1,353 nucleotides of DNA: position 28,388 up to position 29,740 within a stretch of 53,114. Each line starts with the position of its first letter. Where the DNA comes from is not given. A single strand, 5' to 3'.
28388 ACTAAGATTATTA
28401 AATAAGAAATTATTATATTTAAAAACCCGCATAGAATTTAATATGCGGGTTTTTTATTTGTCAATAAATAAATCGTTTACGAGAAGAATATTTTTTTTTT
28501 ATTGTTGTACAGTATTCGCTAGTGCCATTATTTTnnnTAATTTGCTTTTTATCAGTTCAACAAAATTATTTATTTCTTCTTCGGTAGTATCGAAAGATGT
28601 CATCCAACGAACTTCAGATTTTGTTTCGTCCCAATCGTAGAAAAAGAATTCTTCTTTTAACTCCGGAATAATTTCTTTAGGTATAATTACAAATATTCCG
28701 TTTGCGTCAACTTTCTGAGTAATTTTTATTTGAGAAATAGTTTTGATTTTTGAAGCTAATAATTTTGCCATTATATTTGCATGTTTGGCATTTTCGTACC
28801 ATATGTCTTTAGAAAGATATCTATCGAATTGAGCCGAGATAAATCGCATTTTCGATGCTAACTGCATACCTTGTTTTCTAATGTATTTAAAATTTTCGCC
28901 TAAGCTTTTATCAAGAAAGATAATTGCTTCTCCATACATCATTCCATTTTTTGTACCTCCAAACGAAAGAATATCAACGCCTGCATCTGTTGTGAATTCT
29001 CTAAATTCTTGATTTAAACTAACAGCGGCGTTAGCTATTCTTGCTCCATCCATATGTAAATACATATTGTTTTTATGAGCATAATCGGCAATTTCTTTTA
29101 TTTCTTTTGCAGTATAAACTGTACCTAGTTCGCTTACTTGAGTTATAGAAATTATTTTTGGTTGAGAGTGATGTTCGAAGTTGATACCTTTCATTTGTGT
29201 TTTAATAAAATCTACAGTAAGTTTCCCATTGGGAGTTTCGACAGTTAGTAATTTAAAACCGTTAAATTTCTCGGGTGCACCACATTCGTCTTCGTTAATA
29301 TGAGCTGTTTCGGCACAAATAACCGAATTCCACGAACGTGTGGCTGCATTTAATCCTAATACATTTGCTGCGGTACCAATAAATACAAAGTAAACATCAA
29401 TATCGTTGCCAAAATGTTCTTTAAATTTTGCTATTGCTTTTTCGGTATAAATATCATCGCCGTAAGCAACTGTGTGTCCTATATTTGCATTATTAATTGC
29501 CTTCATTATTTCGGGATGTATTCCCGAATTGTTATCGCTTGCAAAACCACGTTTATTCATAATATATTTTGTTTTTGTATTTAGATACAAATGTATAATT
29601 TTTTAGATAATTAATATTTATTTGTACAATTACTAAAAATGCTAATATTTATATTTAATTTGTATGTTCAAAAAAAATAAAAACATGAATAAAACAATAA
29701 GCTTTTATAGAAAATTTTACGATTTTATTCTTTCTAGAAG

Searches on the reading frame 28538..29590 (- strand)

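Call 86: search_protein_families(library=pfam, proteins=[window:28538-29590:-], max_evalue=0.00001)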
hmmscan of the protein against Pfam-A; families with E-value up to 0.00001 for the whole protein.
window:28538-29590:- (351 aa): 1 family
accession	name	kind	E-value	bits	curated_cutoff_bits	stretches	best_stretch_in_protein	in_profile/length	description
PF01212.27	Beta_elim_lyase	-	1.2e-49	169.6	27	1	16-303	2-285/288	Beta-eliminating lyase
